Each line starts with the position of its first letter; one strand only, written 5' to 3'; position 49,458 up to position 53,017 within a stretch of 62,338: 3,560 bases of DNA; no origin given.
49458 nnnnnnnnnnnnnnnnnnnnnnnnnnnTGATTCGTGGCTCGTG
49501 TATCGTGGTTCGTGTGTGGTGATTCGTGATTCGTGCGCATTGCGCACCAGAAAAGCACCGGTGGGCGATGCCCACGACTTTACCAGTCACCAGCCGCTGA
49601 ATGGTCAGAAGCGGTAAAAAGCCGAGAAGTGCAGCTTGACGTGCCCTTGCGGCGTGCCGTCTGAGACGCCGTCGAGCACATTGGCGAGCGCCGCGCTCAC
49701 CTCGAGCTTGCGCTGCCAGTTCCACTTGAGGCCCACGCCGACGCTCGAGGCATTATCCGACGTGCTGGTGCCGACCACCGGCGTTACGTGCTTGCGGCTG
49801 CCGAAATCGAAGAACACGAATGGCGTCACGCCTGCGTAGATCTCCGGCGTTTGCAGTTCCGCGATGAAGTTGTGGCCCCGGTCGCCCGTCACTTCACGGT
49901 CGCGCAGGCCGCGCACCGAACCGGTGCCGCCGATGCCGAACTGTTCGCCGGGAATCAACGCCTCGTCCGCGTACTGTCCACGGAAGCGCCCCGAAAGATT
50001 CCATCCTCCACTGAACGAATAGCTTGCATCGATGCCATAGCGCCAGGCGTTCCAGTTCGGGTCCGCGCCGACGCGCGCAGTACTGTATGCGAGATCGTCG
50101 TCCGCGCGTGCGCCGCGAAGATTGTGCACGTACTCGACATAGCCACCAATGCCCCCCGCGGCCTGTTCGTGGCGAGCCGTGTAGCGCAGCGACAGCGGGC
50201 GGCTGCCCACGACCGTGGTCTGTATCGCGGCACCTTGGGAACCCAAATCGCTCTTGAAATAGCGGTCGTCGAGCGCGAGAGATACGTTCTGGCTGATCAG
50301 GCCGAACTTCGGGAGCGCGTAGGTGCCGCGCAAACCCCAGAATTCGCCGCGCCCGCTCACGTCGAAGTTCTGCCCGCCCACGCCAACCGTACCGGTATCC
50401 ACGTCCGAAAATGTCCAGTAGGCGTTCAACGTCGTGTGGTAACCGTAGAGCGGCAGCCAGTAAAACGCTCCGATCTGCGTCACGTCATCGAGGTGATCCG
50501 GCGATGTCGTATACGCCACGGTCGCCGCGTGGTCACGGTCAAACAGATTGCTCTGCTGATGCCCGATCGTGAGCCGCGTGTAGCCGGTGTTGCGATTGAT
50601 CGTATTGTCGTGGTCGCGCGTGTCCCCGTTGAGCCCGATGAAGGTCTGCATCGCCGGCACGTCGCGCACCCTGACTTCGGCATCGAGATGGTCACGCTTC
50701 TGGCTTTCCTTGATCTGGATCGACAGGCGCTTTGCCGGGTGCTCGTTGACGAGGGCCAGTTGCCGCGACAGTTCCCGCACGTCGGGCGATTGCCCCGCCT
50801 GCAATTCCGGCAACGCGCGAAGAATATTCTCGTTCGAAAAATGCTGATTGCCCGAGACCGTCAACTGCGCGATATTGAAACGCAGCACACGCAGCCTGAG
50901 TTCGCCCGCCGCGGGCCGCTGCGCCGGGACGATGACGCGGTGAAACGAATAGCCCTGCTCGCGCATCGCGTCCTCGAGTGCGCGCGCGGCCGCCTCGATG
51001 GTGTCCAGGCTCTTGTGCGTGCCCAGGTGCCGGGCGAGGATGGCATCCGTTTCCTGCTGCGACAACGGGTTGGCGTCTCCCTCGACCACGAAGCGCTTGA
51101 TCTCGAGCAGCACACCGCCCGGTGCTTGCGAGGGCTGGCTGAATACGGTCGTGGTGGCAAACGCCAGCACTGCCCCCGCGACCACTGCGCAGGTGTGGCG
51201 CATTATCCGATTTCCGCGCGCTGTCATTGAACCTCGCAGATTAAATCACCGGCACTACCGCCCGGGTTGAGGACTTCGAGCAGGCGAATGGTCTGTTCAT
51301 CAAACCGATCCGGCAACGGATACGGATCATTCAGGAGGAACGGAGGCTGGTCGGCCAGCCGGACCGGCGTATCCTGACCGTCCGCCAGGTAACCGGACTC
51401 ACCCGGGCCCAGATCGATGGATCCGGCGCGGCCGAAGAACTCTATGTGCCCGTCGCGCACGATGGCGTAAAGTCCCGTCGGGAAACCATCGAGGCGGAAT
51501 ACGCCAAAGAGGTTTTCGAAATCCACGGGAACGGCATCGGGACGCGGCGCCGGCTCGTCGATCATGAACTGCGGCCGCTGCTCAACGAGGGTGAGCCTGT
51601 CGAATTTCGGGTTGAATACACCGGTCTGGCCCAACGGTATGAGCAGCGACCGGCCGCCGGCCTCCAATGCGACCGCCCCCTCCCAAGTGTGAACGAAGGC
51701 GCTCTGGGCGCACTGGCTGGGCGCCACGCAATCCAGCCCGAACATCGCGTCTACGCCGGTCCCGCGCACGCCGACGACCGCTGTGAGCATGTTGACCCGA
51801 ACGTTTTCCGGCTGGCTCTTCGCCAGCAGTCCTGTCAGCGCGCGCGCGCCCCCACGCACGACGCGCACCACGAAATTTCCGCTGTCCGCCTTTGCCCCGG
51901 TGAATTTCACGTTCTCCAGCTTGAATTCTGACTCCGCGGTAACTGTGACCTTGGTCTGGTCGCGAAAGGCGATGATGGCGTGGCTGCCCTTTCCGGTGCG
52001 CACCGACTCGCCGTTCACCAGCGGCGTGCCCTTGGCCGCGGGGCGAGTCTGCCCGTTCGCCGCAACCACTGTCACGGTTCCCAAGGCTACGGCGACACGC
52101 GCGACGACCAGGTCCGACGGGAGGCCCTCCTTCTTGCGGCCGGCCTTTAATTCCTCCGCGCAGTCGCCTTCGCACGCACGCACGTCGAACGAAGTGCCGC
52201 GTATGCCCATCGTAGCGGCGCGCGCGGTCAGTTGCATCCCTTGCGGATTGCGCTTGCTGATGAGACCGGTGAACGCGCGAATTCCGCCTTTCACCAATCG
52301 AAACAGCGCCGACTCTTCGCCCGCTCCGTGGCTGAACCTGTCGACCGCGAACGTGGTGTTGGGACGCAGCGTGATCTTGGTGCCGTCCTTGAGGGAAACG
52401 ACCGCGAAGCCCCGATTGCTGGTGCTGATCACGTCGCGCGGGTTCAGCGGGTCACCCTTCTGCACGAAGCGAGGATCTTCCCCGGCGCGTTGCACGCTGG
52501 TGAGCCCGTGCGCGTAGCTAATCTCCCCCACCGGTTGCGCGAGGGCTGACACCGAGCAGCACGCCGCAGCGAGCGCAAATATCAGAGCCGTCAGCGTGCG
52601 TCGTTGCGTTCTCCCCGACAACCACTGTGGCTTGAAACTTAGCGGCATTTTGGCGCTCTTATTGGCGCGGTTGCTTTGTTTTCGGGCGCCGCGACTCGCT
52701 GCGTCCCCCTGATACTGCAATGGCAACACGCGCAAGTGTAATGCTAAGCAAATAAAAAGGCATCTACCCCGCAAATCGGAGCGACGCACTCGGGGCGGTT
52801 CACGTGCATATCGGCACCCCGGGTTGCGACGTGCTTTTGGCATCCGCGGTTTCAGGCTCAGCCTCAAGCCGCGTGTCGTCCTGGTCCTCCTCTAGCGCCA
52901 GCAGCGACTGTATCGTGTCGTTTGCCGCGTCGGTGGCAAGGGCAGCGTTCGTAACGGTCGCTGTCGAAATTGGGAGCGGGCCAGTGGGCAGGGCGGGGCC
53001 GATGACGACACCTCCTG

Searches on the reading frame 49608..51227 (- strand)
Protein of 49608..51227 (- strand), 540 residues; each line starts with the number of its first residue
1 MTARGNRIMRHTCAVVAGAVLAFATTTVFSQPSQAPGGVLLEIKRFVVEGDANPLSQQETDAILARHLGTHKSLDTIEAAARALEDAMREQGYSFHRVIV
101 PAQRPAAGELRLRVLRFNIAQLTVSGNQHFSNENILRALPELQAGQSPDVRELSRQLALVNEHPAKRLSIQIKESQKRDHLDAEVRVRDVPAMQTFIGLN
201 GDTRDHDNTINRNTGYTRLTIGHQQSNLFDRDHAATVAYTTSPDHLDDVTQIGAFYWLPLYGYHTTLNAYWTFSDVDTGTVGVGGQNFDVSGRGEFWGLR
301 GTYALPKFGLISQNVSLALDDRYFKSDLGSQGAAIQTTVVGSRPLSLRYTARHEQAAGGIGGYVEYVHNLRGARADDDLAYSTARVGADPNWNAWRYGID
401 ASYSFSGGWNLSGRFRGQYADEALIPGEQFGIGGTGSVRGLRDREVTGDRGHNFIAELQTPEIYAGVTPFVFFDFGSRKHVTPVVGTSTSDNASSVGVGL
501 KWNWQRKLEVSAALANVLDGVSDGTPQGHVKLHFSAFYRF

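Call 15: search_protein_families(library=pfam, proteins=[window:49608-51227:-], max_evalue=0.001)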
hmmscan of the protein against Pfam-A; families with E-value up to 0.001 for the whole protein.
window:49608-51227:- (540 aa): 3 families
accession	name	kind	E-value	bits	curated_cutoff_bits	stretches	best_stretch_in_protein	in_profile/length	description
PF03865.19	ShlB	-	1.5e-16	61.2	22.7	1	206-500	21-309/311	Haemolysin secretion/activation protein ShlB/FhaC/HecB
PF08479.16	POTRA_2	-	5.4e-13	49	24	1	42-115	2-74/76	POTRA domain, ShlB-type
PF07244.20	POTRA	-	0.00096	20.3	21.3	0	43-100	3-61/79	Surface antigen variable number repeat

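Call 80: search_protein_families(library=ncbifam, proteins=[window:49608-51227:-], max_evalue=0.001)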
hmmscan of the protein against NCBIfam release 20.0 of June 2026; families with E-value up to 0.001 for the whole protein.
window:49608-51227:- (540 aa): 1 family
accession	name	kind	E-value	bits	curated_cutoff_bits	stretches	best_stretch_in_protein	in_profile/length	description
TIGR03303.1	OM_YaeT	equivalog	0.00023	19.7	297.15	0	408-503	590-708/741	outer membrane protein assembly factor BamA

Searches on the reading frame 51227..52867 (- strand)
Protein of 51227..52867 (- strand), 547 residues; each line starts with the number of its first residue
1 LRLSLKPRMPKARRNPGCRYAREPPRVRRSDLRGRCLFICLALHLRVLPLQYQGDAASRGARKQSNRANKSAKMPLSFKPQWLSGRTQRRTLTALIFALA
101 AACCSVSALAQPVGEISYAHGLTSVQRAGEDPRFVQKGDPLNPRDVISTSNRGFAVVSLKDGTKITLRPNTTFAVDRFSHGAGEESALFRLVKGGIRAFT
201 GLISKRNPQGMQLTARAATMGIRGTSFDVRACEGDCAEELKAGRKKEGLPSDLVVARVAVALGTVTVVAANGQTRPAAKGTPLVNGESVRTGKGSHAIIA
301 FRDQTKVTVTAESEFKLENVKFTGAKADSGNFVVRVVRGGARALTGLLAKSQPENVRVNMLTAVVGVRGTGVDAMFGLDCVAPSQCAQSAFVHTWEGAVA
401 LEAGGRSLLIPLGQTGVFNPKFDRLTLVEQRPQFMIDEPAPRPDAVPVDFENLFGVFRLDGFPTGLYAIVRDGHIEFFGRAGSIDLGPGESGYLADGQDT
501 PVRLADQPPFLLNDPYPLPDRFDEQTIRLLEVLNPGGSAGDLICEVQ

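Call 15: search_protein_families(library=pfam, proteins=[window:51227-52867:-], max_evalue=0.001)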
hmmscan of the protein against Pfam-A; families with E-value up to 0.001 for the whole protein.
window:51227-52867:- (547 aa): 1 family
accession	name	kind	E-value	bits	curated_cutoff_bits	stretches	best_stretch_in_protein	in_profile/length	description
PF04773.18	FecR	-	1.1e-19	71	24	2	145-236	1-87/97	FecR protein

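Call 80: search_protein_families(library=ncbifam, proteins=[window:51227-52867:-], max_evalue=0.001)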
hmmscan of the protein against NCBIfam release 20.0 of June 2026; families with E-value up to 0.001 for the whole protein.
window:51227-52867:- (547 aa): 3 families
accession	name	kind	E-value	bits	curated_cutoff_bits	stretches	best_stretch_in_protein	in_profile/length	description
NF033682.1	retention_LapA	subfamily_domain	6e-13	49.2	50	1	260-328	8-80/145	retention module-containing protein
NF047849.1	Lsa33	exception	1.7e-10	40.6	420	2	250-370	24-142/310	surface adhesin Lsa33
NF033165.1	lipo_LipL45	exception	4.2e-08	32.6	350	1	236-401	24-173/391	lipoprotein LipL45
